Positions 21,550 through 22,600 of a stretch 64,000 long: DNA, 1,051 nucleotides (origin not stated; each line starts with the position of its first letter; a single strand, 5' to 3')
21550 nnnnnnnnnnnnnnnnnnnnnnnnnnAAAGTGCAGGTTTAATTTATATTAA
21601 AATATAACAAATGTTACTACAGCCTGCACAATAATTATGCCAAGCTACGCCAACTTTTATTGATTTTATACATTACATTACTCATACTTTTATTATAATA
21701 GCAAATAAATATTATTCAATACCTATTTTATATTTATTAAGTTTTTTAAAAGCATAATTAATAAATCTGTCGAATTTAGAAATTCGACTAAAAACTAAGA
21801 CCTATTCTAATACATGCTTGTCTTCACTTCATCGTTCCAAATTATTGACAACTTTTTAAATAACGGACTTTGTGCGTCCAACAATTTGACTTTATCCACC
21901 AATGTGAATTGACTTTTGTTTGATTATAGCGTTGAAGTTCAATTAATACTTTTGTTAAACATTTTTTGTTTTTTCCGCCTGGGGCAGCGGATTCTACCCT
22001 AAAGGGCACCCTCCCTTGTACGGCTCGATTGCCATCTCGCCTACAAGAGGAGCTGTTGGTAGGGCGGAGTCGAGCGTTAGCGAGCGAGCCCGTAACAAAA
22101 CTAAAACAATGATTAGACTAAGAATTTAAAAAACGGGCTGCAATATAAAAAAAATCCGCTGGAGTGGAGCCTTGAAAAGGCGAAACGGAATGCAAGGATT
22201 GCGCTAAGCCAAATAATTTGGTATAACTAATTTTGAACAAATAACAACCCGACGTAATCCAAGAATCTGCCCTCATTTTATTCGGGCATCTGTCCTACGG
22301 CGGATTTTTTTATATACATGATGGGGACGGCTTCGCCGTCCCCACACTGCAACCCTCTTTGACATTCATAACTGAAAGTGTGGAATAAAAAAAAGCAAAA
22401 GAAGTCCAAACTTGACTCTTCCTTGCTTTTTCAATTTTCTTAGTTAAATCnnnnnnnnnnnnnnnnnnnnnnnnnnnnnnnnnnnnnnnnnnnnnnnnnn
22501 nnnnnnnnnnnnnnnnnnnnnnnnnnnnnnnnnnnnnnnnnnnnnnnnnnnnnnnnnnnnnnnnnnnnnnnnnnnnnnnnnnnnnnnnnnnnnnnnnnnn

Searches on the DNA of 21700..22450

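Call 35: search_rna_families(source=window, start=21700, end=22450, threshold=evalue, max_evalue=5, show_alignments=2)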
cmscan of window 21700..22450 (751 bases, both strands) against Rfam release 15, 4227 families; matches with E-value up to 5: 4.
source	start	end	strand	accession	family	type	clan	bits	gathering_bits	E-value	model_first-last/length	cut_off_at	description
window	22101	22430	-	RF02104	DLEU1_2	Gene; lncRNA;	-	23.7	100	0.5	1-344/344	no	Deleted in lymphocytic leukemia 1 conserved region 2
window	22370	22426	+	RF02418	Spd-sr07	Gene; sRNA;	-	18.3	55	4.7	1-63/63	no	Streptococcus sRNA Spd-sr07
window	22184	22230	+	RF03102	RAGATH-33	Gene; sRNA;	-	14.9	120.4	2.6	59-105/113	no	RAGATH-33 RNA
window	21771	21866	-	RF00026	U6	Gene; snRNA; splicing;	CL00009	12.9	44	3.1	1-105/105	no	U6 spliceosomal RNA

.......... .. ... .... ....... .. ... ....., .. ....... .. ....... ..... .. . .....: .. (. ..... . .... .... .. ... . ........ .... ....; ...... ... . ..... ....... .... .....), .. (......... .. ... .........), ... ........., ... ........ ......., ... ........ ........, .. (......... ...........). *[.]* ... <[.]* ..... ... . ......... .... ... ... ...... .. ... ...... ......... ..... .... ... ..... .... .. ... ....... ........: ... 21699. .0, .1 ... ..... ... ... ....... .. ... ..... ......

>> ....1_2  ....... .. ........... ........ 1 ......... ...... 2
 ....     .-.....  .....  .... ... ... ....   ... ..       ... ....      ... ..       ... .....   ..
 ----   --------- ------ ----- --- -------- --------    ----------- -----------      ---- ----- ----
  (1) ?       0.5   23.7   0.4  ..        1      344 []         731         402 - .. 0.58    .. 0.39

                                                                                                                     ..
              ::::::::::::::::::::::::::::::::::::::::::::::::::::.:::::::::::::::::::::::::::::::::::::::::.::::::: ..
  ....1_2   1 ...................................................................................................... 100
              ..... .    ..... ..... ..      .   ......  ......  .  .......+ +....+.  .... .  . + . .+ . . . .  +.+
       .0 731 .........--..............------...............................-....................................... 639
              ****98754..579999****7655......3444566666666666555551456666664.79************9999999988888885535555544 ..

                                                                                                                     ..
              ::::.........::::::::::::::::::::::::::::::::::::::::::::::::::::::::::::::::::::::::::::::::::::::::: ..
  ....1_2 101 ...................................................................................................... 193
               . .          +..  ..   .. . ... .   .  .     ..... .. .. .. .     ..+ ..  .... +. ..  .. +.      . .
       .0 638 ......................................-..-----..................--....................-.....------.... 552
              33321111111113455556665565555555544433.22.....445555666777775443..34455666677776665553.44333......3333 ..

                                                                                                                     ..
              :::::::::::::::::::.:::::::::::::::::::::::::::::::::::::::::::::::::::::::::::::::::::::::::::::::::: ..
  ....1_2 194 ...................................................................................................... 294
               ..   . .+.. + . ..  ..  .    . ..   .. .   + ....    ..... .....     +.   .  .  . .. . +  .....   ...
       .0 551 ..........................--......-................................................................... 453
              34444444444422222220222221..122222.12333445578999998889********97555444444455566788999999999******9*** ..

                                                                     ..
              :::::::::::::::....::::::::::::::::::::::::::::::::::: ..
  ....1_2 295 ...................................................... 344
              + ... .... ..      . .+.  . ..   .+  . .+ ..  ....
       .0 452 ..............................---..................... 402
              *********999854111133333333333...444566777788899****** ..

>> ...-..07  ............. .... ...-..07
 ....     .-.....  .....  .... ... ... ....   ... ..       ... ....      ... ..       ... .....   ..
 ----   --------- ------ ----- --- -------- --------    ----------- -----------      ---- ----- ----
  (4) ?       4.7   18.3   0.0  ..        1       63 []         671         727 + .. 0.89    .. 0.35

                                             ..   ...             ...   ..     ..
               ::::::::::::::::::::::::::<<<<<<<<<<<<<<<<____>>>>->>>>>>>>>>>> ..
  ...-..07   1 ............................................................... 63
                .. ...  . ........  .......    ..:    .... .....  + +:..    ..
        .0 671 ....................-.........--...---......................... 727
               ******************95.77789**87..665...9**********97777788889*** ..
